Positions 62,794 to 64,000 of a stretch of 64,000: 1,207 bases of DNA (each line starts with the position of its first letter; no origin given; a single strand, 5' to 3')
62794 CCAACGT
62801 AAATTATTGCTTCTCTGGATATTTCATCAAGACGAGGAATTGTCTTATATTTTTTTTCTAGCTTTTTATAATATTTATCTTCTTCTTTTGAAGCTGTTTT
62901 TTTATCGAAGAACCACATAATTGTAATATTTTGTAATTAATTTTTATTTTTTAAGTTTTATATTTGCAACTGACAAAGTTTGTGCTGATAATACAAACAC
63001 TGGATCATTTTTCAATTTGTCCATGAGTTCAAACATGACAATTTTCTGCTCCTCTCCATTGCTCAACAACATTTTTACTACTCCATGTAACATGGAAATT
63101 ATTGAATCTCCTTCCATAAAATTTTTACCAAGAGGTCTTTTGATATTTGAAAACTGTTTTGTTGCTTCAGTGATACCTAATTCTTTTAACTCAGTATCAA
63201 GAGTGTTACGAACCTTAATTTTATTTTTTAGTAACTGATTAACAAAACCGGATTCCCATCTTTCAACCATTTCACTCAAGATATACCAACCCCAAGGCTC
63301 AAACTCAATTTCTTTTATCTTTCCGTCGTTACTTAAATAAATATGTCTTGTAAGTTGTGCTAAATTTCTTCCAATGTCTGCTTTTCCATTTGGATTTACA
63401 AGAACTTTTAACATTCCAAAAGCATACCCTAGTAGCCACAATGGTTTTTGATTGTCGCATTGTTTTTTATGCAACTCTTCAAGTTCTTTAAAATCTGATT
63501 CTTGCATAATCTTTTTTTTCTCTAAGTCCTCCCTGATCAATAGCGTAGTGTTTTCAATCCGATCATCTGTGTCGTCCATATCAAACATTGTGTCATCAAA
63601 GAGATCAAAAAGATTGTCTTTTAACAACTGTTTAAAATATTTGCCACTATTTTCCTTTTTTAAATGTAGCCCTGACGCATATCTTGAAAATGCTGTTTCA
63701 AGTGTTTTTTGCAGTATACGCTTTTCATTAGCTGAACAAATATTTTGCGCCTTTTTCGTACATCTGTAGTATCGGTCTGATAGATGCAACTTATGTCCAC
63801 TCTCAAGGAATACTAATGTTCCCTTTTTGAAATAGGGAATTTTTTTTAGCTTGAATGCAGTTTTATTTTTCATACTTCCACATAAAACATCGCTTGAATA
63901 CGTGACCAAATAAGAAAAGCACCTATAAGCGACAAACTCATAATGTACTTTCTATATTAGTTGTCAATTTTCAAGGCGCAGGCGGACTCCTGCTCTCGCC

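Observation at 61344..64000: A+T-rich, probably foreign segment: DUF3800-like gene plus a two-gene soluble/2-TM module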

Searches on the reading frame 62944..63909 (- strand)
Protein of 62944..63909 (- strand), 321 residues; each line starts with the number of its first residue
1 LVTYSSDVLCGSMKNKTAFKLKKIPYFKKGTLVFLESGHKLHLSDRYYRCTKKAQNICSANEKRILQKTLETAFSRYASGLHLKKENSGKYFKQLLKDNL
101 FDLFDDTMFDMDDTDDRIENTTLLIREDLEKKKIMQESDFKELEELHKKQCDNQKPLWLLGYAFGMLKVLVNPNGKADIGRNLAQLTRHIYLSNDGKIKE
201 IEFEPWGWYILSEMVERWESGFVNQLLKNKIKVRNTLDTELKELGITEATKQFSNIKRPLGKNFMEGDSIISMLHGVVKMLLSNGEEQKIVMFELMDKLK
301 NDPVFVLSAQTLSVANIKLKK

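Call 6: search_protein_families(library=pfam, proteins=[window:62944-63909:-], max_evalue=0.1)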
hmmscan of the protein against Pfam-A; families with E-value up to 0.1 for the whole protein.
window:62944-63909:- (321 aa): 0 families

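Call 7: search_protein_families(library=padloc, proteins=[window:62944-63909:-], max_evalue=1)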
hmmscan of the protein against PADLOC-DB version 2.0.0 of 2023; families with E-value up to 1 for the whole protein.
window:62944-63909:- (321 aa): 0 families

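Call 36: search_protein_families(library=pfam, proteins=[L002:6317-7090:+, L003:1694-2572:-, L003:1516-1728:-, L003:3-1514:-], max_evalue=0.01)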
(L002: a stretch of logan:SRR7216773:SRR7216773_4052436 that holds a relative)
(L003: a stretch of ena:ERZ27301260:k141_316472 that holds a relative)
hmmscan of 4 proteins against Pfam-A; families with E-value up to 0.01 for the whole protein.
L002:6317-7090:+ (257 aa): 3 families
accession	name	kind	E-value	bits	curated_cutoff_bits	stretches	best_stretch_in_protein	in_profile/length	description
PF23343.2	REP_ORF2-G2P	-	5.7e-22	78.3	27.8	1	88-190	3-98/99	Replication-associated protein ORF2/G2P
PF20199.4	RepSA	-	1.5e-05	24.8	34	1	121-141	204-224/438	Replication initiator protein, pSAM2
PF14214.11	Helitron_like_N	-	0.00038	21.1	28.9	1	108-141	155-190/191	Helitron helicase-like domain at N-terminus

L003:1694-2572:- (292 aa): 3 families
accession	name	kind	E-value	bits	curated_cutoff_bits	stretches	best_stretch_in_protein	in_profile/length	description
PF23343.2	REP_ORF2-G2P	-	5.3e-22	78.4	27.8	1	123-225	3-98/99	Replication-associated protein ORF2/G2P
PF20199.4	RepSA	-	7.6e-10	38.9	34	1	91-176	127-224/438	Replication initiator protein, pSAM2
PF14214.11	Helitron_like_N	-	0.0022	18.6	28.9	1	150-176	164-190/191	Helitron helicase-like domain at N-terminus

L003:1516-1728:- (70 aa): 0 families

L003:3-1514:- (504 aa): 4 families
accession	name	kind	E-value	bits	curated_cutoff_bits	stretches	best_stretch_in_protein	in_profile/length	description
PF00239.26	Resolvase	-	3.7e-32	111.8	23.3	1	9-156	1-144/145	Resolvase, N terminal domain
PF07508.19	Recombinase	-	2.2e-12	47.6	21.1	1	181-261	4-97/102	Recombinase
PF13408.12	Zn_ribbon_recom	-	1e-08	35.8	25.3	1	279-334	1-56/58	Recombinase zinc beta ribbon domain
PF24286.1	DUF7474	-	0.0012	19.3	27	1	322-398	26-98/194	Family of unknown function (DUF7474)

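Call 37: search_protein_families(library=phrogs, proteins=[L002:6317-7090:+, L003:1694-2572:-, L003:1516-1728:-, L003:3-1514:-], max_evalue=0.01)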
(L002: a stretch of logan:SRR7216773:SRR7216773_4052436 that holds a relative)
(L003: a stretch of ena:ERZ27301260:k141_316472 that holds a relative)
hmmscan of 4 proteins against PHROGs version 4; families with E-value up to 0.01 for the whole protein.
L002:6317-7090:+ (257 aa): 4 families
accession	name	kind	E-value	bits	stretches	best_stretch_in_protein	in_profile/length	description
phrog_3419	-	DNA, RNA and nucleotide metabolism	2.3e-32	113.7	1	4-216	37-237/289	rolling circle DNA replication initiation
phrog_3584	-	DNA, RNA and nucleotide metabolism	2.9e-16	60.7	1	52-215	37-198/265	replication initiation protein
phrog_942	-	DNA, RNA and nucleotide metabolism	2.1e-11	44.9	1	87-195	120-242/501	replication initiation protein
phrog_713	-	DNA, RNA and nucleotide metabolism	3.8e-05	23.7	1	92-167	126-225/432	DNA replication initiation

L003:1694-2572:- (292 aa): 5 families
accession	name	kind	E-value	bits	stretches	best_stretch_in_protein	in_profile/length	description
phrog_3419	-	DNA, RNA and nucleotide metabolism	9.2e-31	108.4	1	24-251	22-237/289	rolling circle DNA replication initiation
phrog_3584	-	DNA, RNA and nucleotide metabolism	1e-13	52.4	1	98-249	48-197/265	replication initiation protein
phrog_942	-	DNA, RNA and nucleotide metabolism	1.2e-11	45.7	1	123-233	121-245/501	replication initiation protein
phrog_2969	-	DNA, RNA and nucleotide metabolism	1.5e-05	25.2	1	138-224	182-261/346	replication initiation protein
phrog_713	-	DNA, RNA and nucleotide metabolism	0.0026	17.6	0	148-177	160-192/432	DNA replication initiation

L003:1516-1728:- (70 aa): 0 families

L003:3-1514:- (504 aa): 3 families
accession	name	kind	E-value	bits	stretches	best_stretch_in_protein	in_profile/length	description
phrog_95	-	integration and excision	1.5e-88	299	1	2-417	83-508/651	integrase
phrog_125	-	DNA, RNA and nucleotide metabolism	1.7e-28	100.9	1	3-226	16-207/254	DNA invertase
phrog_6620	-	integration and excision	1e-07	32.7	1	5-145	54-185/201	transposase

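Call 63: search_protein_families(library=padloc, proteins=[L088:3366-5738:+, L088:6032-7123:+, L086:7511-8257:+, L111:3763-4782:+, L111:4791-5912:+, L110:1144-1842:+, L110:2965-4134:+, L084:11946-13064:+, L084:13181-14176:+, L084:11058-11594:+], max_evalue=0.001)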
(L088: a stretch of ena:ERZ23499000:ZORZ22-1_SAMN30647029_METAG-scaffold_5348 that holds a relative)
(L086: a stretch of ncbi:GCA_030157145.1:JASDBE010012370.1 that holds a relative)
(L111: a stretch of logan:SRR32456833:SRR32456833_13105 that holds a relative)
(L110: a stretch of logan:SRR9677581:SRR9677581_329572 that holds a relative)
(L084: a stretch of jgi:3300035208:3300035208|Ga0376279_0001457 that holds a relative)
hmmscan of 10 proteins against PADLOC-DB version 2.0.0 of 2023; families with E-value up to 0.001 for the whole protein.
L088:3366-5738:+ (790 aa): 16 families
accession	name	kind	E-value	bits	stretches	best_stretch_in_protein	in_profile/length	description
PDLC04894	PDC-S06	-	2e-24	84.1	2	1-488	1-460/740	-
PDLC04887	PDC-S06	-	6.9e-23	79.1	1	4-656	3-633/790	-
PDLC04890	PDC-S06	-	2.7e-21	73.8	1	32-638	25-578/732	-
PDLC03859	LmuB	-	9.6e-17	59.4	1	400-651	367-602/611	-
PDLC04135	mad3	-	9.2e-16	56.3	1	469-640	173-330/374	mads_3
PDLC04886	PDC-S06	-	3.1e-15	54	1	28-653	22-594/727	-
PDLC04891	PDC-S06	-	4.4e-15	53.2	1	287-758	382-820/858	-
PDLC04897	PDC-S06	-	1.7e-14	51.4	1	23-654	13-594/727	-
PDLC04895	PDC-S06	-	2.8e-14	50.6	1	31-676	25-671/784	-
PDLC04893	PDC-S06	-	3.2e-12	43.7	2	560-718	616-783/862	-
PDLC04898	PDC-S06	-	8.9e-12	42.1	1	97-642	112-616/752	-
PDLC04896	PDC-S06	-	1.4e-11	41.7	1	565-647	498-579/732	-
PDLC03865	LmuB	-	3.5e-11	40.1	1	255-647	602-988/1007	-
PDLC04892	PDC-S06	-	1.5e-05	21.5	1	28-59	89-120/843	-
PDLC02980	AriA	-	6.9e-05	20.9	1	346-633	102-299/304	-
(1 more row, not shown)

L088:6032-7123:+ (363 aa): 0 families

L086:7511-8257:+ (248 aa): 0 families

L111:3763-4782:+ (339 aa): 0 families

L111:4791-5912:+ (373 aa): 0 families

L110:1144-1842:+ (232 aa): 0 families

L110:2965-4134:+ (389 aa): 9 families
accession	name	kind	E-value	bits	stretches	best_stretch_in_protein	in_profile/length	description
PDLC03418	REase_II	-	6.5e-78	260.4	1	8-388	7-371/372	Type II restriction enzyme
PDLC03877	NsnA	-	2e-24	84.6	1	33-238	63-285/385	-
PDLC04027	PD-T4-2_A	-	1.4e-14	52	1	32-100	49-115/363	-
PDLC04154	HEC-06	-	6.6e-05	19.8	1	38-93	26-85/569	-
PDLC04151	HEC-05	-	6.8e-05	19.8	0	38-80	42-81/600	-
PDLC04150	HEC-05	-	0.00028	17.9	0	39-80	25-63/583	-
PDLC04155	HEC-06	-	0.00034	17.2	1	39-93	24-83/562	-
PDLC04157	HEC-06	-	0.00071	16.3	0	39-98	26-90/558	-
PDLC04153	HEC-05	-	0.00095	15.4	0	32-78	18-60/621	-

L084:11946-13064:+ (372 aa): 7 families
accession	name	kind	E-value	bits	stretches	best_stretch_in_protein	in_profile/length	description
PDLC03963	SoFic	-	1.1e-98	329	1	18-371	11-358/361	-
PDLC04840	PDC-S04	-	1.6e-21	75.1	1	69-264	16-206/227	-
PDLC04966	PDC-S24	-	1.9e-21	74.5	1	112-258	222-369/497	-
PDLC04836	PDC-S04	-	2.2e-19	67.6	1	72-268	33-221/244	-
PDLC04837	PDC-S04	-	1.6e-17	61.6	1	91-273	56-223/234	-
PDLC04839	PDC-S04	-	2e-12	45.2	1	98-261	35-190/205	-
PDLC04838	PDC-S04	-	0.00067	17.5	0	188-227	123-163/209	-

L084:13181-14176:+ (331 aa): 0 families

L084:11058-11594:+ (178 aa): 0 families

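Call 87: search_protein_families(library=pfam, proteins=[L084:8162-9244:-, L084:9301-9705:-, L084:9707-9874:-, L111:1589-2110:-, L111:2139-2543:-, L088:2071-2241:-, L086:5942-6109:-, L111:3763-4782:+, L111:4791-5912:+, L110:1144-1842:+], max_evalue=0.01)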
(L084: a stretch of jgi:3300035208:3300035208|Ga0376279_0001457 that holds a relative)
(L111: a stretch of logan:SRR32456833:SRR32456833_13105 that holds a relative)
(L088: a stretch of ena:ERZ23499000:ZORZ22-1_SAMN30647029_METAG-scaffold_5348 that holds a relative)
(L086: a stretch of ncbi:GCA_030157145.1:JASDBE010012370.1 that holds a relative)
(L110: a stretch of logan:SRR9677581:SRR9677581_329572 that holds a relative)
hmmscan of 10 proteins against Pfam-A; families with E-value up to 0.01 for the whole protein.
L084:8162-9244:- (360 aa): 3 families
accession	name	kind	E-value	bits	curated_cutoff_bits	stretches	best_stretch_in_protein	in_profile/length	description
PF00239.26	Resolvase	-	8.3e-15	55.6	23.3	1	4-149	2-144/145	Resolvase, N terminal domain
PF07508.19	Recombinase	-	4.8e-14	52.9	21.1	1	175-253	5-96/102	Recombinase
PF13408.12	Zn_ribbon_recom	-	3.4e-09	37.4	25.3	1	270-321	1-54/58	Recombinase zinc beta ribbon domain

L084:9301-9705:- (134 aa): 1 family
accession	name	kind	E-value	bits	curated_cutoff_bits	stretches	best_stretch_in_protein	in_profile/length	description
PF13730.12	HTH_36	-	1.1e-08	35.2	25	1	18-69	5-55/55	Helix-turn-helix domain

L084:9707-9874:- (55 aa): 1 family
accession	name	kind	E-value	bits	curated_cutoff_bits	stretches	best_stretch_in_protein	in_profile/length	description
PF09932.14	DUF2164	-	0.0027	18.2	27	1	10-38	11-39/74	Uncharacterized conserved protein (DUF2164)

L111:1589-2110:- (173 aa): 2 families
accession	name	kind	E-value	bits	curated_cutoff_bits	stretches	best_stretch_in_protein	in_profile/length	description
PF23343.2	REP_ORF2-G2P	-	0.00052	20.7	27.8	1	1-66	43-98/99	Replication-associated protein ORF2/G2P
PF01531.22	Glyco_transf_11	-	0.00078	19.2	23.9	1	85-147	69-129/298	Glycosyl transferase family 11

L111:2139-2543:- (134 aa): 0 families

L088:2071-2241:- (56 aa): 1 family
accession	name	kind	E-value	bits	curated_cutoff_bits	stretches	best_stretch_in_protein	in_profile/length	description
PF09932.14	DUF2164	-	0.0074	16.8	27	1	7-38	8-39/74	Uncharacterized conserved protein (DUF2164)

L086:5942-6109:- (55 aa): 0 families

L111:3763-4782:+ (339 aa): 1 family
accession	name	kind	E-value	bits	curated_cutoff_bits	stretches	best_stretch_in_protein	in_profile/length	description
PF18728.6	HEPN_AbiV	-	3.2e-05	24.5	27.1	1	56-155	33-136/155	AbiV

L111:4791-5912:+ (373 aa): 0 families

L110:1144-1842:+ (232 aa): 0 families

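Call 98: search_protein_families(library=pfam, proteins=[L111:6148-6651:+, L111:6682-7161:+, L086:8309-8515:+, L087:4649-5047:+, L087:5049-5462:+, L087:5879-7252:-, L110:4158-4688:+, L088:6032-7123:+, L084:14899-15750:+, L086:3028-3618:-], max_evalue=0.01)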
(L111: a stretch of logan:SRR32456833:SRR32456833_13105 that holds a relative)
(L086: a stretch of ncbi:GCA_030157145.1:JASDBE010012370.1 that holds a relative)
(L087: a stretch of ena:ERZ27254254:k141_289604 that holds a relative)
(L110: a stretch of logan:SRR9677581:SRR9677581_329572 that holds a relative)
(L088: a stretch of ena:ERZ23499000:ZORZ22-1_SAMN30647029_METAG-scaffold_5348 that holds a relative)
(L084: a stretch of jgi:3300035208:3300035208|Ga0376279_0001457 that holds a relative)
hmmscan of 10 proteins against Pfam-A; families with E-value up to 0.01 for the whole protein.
L111:6148-6651:+ (167 aa): 0 families

L111:6682-7161:+ (159 aa): 0 families

L086:8309-8515:+ (68 aa): 0 families

L087:4649-5047:+ (132 aa): 0 families

L087:5049-5462:+ (137 aa): 0 families

L087:5879-7252:- (457 aa): 3 families
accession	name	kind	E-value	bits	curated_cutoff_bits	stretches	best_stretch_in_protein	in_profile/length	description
PF07508.19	Recombinase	-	2.1e-14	54.1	21.1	1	138-221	6-101/102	Recombinase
PF00239.26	Resolvase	-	2.2e-13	51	23.3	1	1-104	43-142/145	Resolvase, N terminal domain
PF13408.12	Zn_ribbon_recom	-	8.3e-08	32.9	25.3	1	237-285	6-57/58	Recombinase zinc beta ribbon domain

L110:4158-4688:+ (176 aa): 1 family
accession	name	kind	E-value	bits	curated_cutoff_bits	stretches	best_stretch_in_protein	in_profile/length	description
PF12263.13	DUF3611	-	0.0008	19.8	27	1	7-56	52-102/175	Protein of unknown function (DUF3611)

L088:6032-7123:+ (363 aa): 0 families

L084:14899-15750:+ (283 aa): 0 families

L086:3028-3618:- (196 aa): 1 family
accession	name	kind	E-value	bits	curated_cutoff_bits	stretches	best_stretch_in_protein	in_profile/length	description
PF07695.17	7TMR-DISM_7TM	-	0.0056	17.1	29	1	69-127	101-170/205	7TM diverse intracellular signalling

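Call 117: search_protein_families(library=ncbifam, proteins=[window:62944-63909:-, L002:6317-7090:+], max_evalue=0.01)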
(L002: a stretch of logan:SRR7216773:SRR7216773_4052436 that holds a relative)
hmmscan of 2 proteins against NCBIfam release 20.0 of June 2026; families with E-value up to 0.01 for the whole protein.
window:62944-63909:- (321 aa): 0 families

L002:6317-7090:+ (257 aa): 1 family
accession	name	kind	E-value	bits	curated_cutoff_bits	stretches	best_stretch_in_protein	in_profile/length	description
NF041486.1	rep_init_RepSA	equivalog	0.0028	16.6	700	1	122-141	201-220/443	replication initiator protein RepSA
